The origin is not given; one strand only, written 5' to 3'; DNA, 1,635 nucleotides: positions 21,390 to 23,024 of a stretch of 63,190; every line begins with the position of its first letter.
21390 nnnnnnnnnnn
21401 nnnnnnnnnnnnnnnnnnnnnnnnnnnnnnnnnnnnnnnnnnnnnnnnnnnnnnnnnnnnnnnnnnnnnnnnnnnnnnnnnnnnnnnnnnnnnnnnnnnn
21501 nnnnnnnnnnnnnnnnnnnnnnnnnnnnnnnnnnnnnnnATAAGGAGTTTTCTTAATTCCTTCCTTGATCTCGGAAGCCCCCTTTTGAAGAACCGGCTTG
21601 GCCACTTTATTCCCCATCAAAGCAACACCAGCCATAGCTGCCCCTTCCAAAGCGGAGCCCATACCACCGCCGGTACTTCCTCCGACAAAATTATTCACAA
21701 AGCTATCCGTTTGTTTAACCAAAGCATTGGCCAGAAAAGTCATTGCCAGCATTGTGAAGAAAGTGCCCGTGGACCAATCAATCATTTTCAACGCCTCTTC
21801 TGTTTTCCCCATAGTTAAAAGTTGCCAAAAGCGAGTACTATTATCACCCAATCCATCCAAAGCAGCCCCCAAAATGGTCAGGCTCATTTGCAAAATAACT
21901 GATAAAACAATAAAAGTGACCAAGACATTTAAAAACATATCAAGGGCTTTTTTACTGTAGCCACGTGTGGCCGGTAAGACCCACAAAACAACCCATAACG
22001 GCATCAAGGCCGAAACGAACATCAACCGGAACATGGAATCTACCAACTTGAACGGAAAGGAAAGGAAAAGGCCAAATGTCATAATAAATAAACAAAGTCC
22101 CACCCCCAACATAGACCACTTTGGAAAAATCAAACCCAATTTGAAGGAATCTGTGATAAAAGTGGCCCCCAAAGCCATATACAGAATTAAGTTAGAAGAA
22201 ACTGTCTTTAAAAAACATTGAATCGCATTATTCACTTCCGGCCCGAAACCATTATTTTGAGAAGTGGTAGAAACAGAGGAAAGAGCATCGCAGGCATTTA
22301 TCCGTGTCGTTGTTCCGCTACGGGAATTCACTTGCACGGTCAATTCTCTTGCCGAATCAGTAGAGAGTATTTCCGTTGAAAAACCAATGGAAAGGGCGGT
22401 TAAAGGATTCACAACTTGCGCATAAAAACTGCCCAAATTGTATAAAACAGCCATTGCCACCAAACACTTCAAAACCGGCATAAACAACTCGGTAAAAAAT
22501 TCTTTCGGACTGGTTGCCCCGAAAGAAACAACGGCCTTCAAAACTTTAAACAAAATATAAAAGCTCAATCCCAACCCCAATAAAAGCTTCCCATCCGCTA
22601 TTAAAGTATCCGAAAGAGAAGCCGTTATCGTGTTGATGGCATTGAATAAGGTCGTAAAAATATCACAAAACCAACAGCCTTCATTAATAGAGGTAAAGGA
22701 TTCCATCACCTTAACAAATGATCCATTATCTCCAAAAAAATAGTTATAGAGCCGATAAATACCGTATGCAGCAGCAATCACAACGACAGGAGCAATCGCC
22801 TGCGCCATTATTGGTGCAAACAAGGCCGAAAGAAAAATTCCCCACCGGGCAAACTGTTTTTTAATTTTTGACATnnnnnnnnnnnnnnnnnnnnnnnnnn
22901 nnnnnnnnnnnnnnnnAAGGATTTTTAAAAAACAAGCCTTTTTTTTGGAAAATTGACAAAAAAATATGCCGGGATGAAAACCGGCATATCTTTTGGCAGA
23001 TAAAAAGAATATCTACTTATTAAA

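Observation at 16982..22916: Three translationally coupled VirB6/TrbL-like paralogs with a shared CWxC motif, separated from all other T4SS genes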

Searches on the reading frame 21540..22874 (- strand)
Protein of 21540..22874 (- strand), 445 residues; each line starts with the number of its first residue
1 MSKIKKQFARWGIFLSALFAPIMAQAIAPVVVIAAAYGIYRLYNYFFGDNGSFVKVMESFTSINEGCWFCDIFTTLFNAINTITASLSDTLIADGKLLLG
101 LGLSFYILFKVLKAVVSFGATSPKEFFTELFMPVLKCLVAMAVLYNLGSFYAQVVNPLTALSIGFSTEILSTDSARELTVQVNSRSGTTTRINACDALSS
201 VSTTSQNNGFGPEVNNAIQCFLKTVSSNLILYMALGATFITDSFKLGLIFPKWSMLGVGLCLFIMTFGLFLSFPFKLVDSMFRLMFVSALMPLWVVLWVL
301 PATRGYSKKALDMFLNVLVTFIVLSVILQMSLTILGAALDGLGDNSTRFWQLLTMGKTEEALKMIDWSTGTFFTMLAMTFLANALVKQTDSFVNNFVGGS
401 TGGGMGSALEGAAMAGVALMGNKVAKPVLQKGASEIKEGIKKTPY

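Call 39: predict_structure(alignment_id=A3)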
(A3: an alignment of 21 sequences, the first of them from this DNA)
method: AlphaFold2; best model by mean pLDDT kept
length: 445 residues; sequences in the alignment: 21
mean_pLDDT: 72.6   pTM: 0.66
mean pLDDT of the five models: 72.6, 71.9, 68.6, 68.2, 67.9
residues with pLDDT >= 90: 18; 70-90: 271; 50-70: 80; < 50: 76
segments of 3 or more residues with pLDDT < 50: 1-3, 19-34, 173-191, 402-404, 416-434, 436-439, 442-445
pLDDT, mean of each block of 10 residues (from residue 1): 49 52 40 50 53 76 76 85 85 89 89 85 86 90 88 86 70 48 44 54 62 82 83 88 79 86 87 86 86 88 85 88 85 74 71 82 73 77 83 75 50 49 45 48 41
secondary structure, 60 per line:
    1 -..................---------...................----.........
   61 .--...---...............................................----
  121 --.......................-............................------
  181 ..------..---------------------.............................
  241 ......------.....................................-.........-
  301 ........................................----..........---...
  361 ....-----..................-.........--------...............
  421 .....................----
elements in order: H2-19 H29-47 H52-61 H70-116 H123-145 H147-174 H212-246 H253-289 H291-299 H301-340 H345-354 H358-364 H370-387 H389-397 H406-441
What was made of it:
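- On TrbL/VirB6 superfamily (PF04610): AF2 model: pLDDT 72.6, pTM 0.66 (call 39).
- AF2 model: pLDDT 72.6, all-helical (call 39).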

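Call 40: search_protein_representatives(alignment_id=A3)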
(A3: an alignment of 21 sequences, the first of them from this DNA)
Query: 21 sequences, 426 profile positions. Proteins with E-value up to 0.001 (for the whole library): 1920; up to 1e-10: 1449; up to 1e-30: 695. The best 150 are listed.
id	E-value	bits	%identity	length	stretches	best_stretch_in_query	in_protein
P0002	3.6e-176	602.5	-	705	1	2-424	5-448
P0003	1.9e-174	596.8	-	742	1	2-424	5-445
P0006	1.3e-159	548.0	-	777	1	24-424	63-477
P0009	8.7e-151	518.9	-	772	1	24-425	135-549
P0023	4.3e-143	493.5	-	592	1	24-424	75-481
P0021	1.0e-141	489.0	-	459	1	8-425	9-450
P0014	4.8e-140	483.5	-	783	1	25-422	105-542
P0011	4.6e-139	480.2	-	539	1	17-369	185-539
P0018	5.3e-135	466.9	-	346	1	2-328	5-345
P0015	4.8e-121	420.9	-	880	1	1-423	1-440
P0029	2.3e-120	418.6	-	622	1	24-422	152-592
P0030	2.3e-120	418.6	-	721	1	24-407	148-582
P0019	4.7e-117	407.7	-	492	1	1-425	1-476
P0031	4.8e-116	404.4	-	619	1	29-424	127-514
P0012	2.5e-112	392.1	-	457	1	24-320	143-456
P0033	5.3e-111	387.8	-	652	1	8-423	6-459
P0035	7.4e-97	341.2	-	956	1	25-407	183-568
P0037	4.6e-93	328.7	-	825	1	2-423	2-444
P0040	1.5e-91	323.7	-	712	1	24-405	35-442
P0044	9.4e-88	311.2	-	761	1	25-419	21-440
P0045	1.1e-87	310.9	-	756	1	21-420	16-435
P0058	2.1e-78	280.4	-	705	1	3-412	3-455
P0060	5.2e-78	279.1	-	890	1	32-410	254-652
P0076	1.5e-71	257.8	-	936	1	11-408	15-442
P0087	2.0e-69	250.8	-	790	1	31-403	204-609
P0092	1.1e-68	248.4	-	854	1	21-406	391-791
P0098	1.7e-64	234.6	-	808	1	25-413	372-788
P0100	6.3e-64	232.7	-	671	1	25-416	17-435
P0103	1.7e-63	231.2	-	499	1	35-411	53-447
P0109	1.6e-62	228.0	-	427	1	34-423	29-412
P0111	3.1e-62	227.1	-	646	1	25-405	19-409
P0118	2.3e-60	220.9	-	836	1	26-404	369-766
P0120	6.6e-60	219.4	-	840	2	57-411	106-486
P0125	8.6e-59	215.8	-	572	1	42-420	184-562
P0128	3.1e-58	213.9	-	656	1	42-419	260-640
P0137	1.9e-56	208.0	-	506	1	7-404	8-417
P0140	3.3e-56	207.2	-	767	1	30-399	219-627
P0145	6.4e-55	203.0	-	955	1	23-419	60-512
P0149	1.8e-54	201.5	-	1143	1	35-405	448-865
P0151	4.0e-54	200.4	-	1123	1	42-411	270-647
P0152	4.4e-54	200.3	-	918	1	44-418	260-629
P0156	5.3e-53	196.7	-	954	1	42-406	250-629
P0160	1.0e-52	195.8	-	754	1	42-419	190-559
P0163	3.2e-52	194.1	-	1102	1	42-410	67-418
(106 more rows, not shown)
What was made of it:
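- Family size: 1,920 representatives at E<=1e-3 (call 40).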

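Call 44: fold_search(model_id=the predicted structure, library=pdb)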
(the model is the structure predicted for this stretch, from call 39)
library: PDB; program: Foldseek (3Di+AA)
matches with E <= 10: 280; with E <= 0.001: 0
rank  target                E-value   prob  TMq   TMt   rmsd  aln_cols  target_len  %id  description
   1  8rt9_F                1.7e-03  1.00  0.37  0.56   7.8       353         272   13  Stalk complex full-length structure (TrwJ/VirB5-TrwI/VirB6) from the fully-assembled R388 type IV secretion system det (released 2024-06-19)
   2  7o3v_J                4.5e-03  1.00  0.37  0.58   8.0       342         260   13  Stalk complex structure (TrwJ/VirB5-TrwI/VirB6) from the fully-assembled R388 type IV secretion system determined by c (released 2022-06-22)
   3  8rtd_L                4.7e-03  1.00  0.37  0.56   7.7       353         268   13  Stalk-Arches-IMC structure from the fully-assembled R388 type IV secretion system determined by cryo-EM. (released 2024-06-19)
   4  7o3v_G                3.1e-02  1.00  0.33  0.50   7.2       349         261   13  Stalk complex structure (TrwJ/VirB5-TrwI/VirB6) from the fully-assembled R388 type IV secretion system determined by c (released 2022-06-22)
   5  8rtd_H                1.2e-01  0.99  0.28  0.53  14.4       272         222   12  Stalk-Arches-IMC structure from the fully-assembled R388 type IV secretion system determined by cryo-EM. (released 2024-06-19)
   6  7o3v_F                1.2e-01  1.00  0.36  0.55   7.1       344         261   12  Stalk complex structure (TrwJ/VirB5-TrwI/VirB6) from the fully-assembled R388 type IV secretion system determined by c (released 2022-06-22)
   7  7udn_B                2.5e-01  0.84  0.26  0.35  27.5       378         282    8  Crystal structure of designed helical repeat protein RPB_PLP1_R6 in alternative conformation 2 (released 2023-03-22)
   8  7o3v_I                2.9e-01  1.00  0.29  0.60   4.1       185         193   12  Stalk complex structure (TrwJ/VirB5-TrwI/VirB6) from the fully-assembled R388 type IV secretion system determined by c (released 2022-06-22)
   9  8rtd_I                3.3e-01  0.97  0.28  0.54  12.4       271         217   12  Stalk-Arches-IMC structure from the fully-assembled R388 type IV secretion system determined by cryo-EM. (released 2024-06-19)
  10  7o3v_H                3.8e-01  0.97  0.24  0.51   6.6       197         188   12  Stalk complex structure (TrwJ/VirB5-TrwI/VirB6) from the fully-assembled R388 type IV secretion system determined by c (released 2022-06-22)
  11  9f63                  6.4e-01  0.06  0.10  0.10  26.8       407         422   12  Crystal structure of Saccharomyces cerevisiae pH nine-sensitive protein 1 (PNS1) (released 2024-05-15)
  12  9g36_A                6.7e-01  0.08  0.12  0.11  32.5       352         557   15  Cryo-EM structure of IrtAB 3xHtoA mutant in inward-facing state in presence of mycobactin under turnover conditions in (released 2024-12-18)
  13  8jh0_B                7.0e-01  0.11  0.11  0.16  26.4       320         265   11  Crystal structure of the light-driven sodium pump IaNaR (released 2023-11-01)
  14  8tm9_A                7.0e-01  0.09  0.10  0.17  21.5       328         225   10  Computationally designed tunable C2 symmetric tandem repeat homodimer, D_3_633_8x bound to peptide (released 2024-12-11)
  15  5azd_C                7.6e-01  0.12  0.12  0.19  26.2       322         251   11  Crystal structure of thermophilic rhodopsin. (released 2016-04-27)
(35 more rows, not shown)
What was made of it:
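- On TrbL/VirB6 superfamily (PF04610): Foldseek against the PDB: ranks 1-6 and 8-10 are TrwI/VirB6 chains, probability 0.97-1.0, TM 0.50-0.60 by target length, E 1.7e-3 to 0.4 (call 44).
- Foldseek's top hits are TrwI/VirB6 chains 8rt9_F, 7o3v_J/G/F/I/H and 8rtd_L/H/I, probability 0.97-1.0, TM 0.50-0.60 normalised to the target (call 44).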

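Call 48: list_cluster_members(proteins=[P0035, P0044, P0058, P0076, P0092, P0098, P0118, P0149, P0151, P0163])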
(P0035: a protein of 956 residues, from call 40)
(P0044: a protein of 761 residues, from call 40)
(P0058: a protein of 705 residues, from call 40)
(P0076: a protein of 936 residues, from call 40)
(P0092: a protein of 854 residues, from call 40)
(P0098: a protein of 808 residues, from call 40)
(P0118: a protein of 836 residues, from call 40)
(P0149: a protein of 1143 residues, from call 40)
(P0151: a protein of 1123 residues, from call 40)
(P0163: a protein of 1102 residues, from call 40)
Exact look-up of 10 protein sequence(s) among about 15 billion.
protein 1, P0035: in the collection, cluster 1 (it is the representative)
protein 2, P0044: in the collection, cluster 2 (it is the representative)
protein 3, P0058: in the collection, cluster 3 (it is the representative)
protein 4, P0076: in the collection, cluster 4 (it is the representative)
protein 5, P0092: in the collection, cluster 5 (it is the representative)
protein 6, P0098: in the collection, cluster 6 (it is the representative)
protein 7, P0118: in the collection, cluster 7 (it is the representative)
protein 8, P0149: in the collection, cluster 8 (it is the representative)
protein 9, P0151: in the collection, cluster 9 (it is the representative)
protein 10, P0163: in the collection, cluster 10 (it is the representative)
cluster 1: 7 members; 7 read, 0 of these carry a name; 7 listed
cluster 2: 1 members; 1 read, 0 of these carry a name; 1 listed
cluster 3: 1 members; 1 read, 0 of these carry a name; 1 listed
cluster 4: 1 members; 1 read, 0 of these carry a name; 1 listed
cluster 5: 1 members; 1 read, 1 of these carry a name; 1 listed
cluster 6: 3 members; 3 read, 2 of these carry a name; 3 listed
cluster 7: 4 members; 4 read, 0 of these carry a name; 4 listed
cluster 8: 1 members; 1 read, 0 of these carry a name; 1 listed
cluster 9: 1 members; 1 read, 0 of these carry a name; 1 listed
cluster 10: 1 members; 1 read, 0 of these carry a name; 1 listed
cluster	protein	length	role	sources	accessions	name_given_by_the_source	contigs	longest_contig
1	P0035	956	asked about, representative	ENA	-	-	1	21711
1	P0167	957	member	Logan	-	-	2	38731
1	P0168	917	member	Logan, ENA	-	-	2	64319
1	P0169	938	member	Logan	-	-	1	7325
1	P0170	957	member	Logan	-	-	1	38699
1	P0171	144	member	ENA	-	-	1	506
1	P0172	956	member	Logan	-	-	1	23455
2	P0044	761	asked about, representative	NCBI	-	-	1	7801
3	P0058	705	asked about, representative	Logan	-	-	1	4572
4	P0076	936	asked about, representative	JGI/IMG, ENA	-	-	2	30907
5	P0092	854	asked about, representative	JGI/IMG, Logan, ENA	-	hypothetical protein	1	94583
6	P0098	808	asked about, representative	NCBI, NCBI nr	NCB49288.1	MAG: hypothetical protein EOM53_01225 [Alphaproteobacteria bacterium] | hypothetical protein [Alphaproteobacteria bacterium]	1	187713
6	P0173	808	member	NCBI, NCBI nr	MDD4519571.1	MAG: hypothetical protein PHI50_01615 [Alphaproteobacteria bacterium] | hypothetical protein [Alphaproteobacteria bacterium]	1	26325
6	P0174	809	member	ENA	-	-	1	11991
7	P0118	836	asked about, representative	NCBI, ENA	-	-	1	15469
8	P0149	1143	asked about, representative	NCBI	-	-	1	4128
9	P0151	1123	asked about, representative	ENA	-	-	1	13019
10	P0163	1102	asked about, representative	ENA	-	-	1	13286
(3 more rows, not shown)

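Call 49: find_encoding_contigs(protein=P0098, flank=10000, max_places=2)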
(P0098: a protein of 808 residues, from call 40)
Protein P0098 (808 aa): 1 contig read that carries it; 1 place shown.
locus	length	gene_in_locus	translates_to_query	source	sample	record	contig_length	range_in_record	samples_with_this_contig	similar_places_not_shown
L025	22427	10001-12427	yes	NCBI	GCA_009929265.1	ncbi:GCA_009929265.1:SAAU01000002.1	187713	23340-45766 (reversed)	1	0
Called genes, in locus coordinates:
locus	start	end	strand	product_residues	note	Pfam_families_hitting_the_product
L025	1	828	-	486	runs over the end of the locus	PF08323:Glyco_transf_5, PF13439:Glyco_transf_4 (weak), PF00534:Glycos_transf_1, PF13692:Glyco_trans_1_4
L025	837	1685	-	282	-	-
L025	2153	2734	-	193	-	-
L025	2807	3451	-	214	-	-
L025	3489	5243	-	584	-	-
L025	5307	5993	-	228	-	-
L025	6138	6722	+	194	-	-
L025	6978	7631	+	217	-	-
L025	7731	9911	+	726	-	-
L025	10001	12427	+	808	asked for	-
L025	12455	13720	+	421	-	-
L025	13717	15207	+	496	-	-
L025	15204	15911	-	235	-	PF01841:Transglut_core (weak)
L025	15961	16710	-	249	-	PF03548:LolA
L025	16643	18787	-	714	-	PF13491:FtsK_4TM, PF17854:FtsK_alpha, PF01580:FtsK_SpoIIIE, PF09397:FtsK_gamma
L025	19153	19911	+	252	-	-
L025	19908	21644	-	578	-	PF00672:HAMP, PF00989:PAS (weak), PF13188:PAS_8 (faint), PF08448:PAS_4 (weak), PF13426:PAS_9, PF00512:HisKA, PF02518:HATPase_c, PF14501:HATPase_c_5 (weak)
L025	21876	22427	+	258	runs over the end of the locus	PF13098:Thioredoxin_2, PF13462:Thioredoxin_4, PF01323:DSBA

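Call 50: find_encoding_contigs(protein=P0092, flank=10000, max_places=2)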
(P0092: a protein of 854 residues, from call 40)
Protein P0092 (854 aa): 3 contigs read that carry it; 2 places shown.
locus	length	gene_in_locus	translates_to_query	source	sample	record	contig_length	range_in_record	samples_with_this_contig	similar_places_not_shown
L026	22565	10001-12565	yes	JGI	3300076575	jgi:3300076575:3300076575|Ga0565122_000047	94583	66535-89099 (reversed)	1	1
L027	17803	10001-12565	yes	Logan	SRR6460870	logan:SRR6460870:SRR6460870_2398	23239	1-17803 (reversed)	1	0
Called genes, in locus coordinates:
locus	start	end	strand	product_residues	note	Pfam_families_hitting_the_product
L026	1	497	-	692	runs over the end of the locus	PF04610:TrbL (weak)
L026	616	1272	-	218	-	-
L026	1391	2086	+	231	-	-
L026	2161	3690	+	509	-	-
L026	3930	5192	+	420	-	-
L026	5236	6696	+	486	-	PF08323:Glyco_transf_5, PF00534:Glycos_transf_1, PF13692:Glyco_trans_1_4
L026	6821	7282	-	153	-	PF02590:SPOUT_MTase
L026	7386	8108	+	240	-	-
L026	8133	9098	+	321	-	PF00535:Glycos_transf_2, PF10111:Glyco_tranf_2_2, PF13641:Glyco_tranf_2_3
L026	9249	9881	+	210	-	-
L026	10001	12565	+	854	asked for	-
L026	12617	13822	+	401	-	-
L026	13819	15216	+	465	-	-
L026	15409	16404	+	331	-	PF01381:HTH_3, PF04545:Sigma70_r4 (faint), PF12844:HTH_19 (weak), PF13443:HTH_26, PF13560:HTH_31 (weak), PF01381:HTH_3, PF12844:HTH_19 (weak), PF13560:HTH_31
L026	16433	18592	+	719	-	-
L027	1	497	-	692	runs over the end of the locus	PF04610:TrbL (weak)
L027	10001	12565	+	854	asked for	-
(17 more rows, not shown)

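Call 51: find_encoding_contigs(protein=P0168, flank=10000, max_places=2)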
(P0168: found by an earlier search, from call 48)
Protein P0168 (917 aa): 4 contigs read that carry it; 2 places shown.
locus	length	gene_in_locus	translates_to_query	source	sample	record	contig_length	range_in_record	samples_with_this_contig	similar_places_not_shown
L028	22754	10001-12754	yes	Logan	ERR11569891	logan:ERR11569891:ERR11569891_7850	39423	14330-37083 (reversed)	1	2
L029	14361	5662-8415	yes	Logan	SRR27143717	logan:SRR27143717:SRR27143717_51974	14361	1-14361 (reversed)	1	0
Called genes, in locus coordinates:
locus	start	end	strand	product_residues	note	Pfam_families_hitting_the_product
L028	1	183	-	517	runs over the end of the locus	PF06414:Zeta_toxin, PF13238:AAA_18 (weak), PF13671:AAA_33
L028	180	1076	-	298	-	PF01545:Cation_efflux, PF16916:ZT_dimer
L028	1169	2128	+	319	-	PF00226:DnaJ, PF01556:DnaJ_C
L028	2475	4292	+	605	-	PF13428:TPR_14 (faint)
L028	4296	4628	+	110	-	-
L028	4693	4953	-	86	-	-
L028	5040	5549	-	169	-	PF04608:PgpA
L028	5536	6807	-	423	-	-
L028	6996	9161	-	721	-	-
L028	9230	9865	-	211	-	-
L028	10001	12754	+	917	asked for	-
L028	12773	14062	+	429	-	-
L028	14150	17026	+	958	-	-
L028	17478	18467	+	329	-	PF01381:HTH_3, PF13443:HTH_26 (faint), PF01381:HTH_3, PF12844:HTH_19 (weak), PF13560:HTH_31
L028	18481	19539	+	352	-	-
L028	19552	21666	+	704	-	-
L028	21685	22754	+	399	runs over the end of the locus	-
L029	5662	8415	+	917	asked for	-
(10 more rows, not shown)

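Call 90: list_cluster_members(proteins=[P0029, P0033, P0037, P0040, P0045, P0060, P0087, P0120, P0145, P0156])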
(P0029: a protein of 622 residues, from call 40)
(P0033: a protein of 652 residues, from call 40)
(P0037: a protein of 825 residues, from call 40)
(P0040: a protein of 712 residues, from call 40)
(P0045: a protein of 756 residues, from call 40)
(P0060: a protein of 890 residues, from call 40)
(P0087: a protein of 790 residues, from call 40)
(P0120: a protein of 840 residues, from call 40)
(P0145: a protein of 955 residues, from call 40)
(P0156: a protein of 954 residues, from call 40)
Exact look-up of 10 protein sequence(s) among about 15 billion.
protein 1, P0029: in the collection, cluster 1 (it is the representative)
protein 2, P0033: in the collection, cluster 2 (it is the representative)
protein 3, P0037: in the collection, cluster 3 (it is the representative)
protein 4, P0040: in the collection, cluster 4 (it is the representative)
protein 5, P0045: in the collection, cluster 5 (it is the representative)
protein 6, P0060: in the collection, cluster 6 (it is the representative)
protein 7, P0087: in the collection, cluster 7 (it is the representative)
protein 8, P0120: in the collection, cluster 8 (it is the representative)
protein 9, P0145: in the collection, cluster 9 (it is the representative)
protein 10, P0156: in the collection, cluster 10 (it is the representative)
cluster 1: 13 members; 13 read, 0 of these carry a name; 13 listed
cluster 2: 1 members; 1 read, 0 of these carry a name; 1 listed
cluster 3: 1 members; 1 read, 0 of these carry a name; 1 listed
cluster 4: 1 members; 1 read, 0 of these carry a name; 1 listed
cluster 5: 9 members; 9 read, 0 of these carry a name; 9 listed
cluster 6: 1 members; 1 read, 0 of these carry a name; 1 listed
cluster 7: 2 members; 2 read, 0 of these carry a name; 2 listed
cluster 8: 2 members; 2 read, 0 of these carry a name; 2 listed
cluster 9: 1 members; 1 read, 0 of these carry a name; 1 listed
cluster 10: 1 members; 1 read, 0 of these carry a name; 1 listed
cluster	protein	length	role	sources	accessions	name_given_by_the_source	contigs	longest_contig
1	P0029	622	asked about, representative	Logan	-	-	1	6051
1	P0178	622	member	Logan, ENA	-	-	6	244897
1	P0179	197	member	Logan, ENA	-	-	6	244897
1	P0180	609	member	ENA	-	-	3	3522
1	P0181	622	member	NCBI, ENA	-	-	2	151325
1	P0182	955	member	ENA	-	-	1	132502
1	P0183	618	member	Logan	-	-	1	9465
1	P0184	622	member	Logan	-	-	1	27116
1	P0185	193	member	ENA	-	-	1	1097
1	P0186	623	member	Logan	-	-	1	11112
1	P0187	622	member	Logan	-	-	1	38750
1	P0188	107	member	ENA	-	-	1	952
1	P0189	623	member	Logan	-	-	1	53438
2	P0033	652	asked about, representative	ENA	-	-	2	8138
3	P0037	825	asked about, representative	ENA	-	-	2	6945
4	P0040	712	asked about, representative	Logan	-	-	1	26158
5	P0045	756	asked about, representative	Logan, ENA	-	-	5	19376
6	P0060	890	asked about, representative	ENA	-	-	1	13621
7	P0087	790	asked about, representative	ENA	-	-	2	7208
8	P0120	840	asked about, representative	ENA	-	-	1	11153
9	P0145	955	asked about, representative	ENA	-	-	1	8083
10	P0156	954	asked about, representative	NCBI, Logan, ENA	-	-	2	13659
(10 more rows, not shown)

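Call 101: list_cluster_members(proteins=[P0100, P0103, P0109, P0111, P0125, P0128, P0137, P0140, P0152, P0160])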
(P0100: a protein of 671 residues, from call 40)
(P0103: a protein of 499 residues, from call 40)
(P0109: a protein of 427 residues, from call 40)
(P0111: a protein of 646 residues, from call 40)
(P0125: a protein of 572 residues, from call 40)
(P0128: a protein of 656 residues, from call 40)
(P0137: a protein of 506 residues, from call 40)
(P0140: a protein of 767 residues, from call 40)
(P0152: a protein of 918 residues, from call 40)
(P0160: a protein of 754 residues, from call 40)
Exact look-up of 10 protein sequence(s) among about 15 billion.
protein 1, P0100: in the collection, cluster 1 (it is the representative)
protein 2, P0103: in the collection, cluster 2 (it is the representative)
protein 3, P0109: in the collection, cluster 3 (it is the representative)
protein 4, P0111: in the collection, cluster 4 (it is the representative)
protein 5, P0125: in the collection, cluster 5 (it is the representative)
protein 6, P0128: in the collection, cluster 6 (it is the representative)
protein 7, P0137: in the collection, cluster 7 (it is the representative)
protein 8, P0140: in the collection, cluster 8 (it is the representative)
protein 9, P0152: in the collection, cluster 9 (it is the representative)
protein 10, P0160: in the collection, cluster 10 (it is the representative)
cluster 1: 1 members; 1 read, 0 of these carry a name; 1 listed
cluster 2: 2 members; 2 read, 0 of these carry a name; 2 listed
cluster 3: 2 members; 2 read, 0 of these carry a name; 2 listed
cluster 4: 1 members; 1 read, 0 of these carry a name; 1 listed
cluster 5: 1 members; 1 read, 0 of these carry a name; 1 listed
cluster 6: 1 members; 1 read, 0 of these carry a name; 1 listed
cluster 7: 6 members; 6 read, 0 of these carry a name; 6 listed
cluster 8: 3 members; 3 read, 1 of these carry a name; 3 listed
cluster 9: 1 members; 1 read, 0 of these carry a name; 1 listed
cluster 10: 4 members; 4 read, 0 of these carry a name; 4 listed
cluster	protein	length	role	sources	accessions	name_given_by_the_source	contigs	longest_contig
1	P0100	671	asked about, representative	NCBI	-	-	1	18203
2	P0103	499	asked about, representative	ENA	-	-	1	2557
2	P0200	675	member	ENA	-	-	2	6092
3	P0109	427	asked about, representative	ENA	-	-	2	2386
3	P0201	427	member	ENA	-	-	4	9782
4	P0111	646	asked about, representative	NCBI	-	-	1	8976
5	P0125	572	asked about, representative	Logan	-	-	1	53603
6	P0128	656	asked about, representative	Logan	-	-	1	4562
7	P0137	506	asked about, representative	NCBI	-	-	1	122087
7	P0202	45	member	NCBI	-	-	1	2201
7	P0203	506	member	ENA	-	-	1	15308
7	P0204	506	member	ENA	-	-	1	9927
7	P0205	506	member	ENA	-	-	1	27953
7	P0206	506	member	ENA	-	-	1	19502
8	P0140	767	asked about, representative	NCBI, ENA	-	-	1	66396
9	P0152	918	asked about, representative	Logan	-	-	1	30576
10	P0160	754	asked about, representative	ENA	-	-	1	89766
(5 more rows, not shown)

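Call 102: find_encoding_contigs(protein=P0137, flank=10000, max_places=1)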
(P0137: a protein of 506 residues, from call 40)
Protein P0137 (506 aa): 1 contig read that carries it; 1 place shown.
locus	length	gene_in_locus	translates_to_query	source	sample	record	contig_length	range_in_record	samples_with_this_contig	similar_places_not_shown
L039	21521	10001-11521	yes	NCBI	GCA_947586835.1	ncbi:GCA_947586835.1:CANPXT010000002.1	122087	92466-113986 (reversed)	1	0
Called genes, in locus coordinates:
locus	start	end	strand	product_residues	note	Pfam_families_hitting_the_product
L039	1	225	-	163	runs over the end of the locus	-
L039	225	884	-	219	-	-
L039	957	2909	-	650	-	PF17764:PriA_3primeBD, PF00270:DEAD, PF00271:Helicase_C (faint), PF04851:ResIII, PF18319:Zn_ribbon_PriA, PF18074:PriA_C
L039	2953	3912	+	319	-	PF02899:Phage_int_SAM_1, PF00589:Phage_integrase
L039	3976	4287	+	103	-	-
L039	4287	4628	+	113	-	-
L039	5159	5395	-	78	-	-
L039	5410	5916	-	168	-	PF04608:PgpA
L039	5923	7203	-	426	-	-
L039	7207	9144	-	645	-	-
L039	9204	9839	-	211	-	-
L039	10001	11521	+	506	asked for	-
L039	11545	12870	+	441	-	-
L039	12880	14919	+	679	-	-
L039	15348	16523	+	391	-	PF05036:SPOR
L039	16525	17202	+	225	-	PF02163:Peptidase_M50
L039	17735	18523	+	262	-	-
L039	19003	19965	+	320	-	PF01073:3Beta_HSD, PF01370:Epimerase, PF02719:Polysacc_synt_2 (faint), PF07993:NAD_binding_4 (faint), PF16363:GDP_Man_Dehyd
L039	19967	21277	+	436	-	PF02558:ApbA (weak), PF03446:NAD_binding_2 (faint), PF03721:UDPG_MGDP_dh_N, PF03807:F420_oxidored (faint), PF00984:UDPG_MGDP_dh, PF03720:UDPG_MGDP_dh_C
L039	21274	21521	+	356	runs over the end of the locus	PF01757:Acyl_transf_3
